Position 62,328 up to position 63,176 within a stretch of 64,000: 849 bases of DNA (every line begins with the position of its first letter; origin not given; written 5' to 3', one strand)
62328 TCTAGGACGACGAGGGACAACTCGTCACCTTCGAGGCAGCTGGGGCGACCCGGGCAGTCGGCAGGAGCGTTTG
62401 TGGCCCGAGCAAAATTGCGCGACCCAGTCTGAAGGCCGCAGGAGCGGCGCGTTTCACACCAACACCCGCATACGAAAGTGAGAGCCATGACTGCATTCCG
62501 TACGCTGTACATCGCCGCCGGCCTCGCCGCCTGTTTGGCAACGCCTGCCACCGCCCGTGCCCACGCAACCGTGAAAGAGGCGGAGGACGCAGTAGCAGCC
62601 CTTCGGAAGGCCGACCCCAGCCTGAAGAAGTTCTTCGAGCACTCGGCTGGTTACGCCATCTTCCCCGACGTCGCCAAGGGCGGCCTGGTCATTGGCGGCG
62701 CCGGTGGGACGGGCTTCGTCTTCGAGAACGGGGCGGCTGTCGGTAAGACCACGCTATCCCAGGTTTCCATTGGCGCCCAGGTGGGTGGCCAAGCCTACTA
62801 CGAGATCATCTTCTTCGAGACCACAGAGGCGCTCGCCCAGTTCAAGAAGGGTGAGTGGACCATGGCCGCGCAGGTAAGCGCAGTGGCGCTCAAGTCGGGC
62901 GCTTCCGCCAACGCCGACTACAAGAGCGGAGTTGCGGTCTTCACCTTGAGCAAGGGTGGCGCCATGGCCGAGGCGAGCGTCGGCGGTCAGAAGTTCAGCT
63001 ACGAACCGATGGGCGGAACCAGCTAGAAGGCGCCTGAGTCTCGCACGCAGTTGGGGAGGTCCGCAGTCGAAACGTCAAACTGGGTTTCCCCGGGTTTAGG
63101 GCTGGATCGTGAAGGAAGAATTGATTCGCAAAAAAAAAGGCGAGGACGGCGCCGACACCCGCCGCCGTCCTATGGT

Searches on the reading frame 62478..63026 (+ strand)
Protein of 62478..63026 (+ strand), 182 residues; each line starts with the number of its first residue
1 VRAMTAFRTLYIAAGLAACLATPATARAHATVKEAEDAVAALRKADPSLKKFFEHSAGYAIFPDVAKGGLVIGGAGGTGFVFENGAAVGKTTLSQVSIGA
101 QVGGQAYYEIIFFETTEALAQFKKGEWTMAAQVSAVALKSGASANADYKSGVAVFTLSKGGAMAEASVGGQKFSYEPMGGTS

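Call 13: search_protein_families(library=pfam, proteins=[window:62478-63026:+], max_evalue=0.01)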
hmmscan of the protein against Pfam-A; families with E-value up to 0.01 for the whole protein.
window:62478-63026:+ (182 aa): 1 family
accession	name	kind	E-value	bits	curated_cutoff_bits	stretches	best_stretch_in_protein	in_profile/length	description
PF04366.17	Ysc84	-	3.1e-08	33.8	25.1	1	95-173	2-85/127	Las17-binding protein actin regulator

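Call 44: search_protein_families(library=ncbifam, proteins=[window:62478-63026:+], max_evalue=0.001)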
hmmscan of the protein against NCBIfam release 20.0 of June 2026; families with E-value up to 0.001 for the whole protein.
window:62478-63026:+ (182 aa): 1 family
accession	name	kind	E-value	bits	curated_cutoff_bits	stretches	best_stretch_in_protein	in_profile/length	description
NF049970.1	lipo_BPSL1445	equivalog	1.6e-19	70.2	200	1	18-174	22-190/194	BPSL1445 family SYLF domain-containing lipoprotein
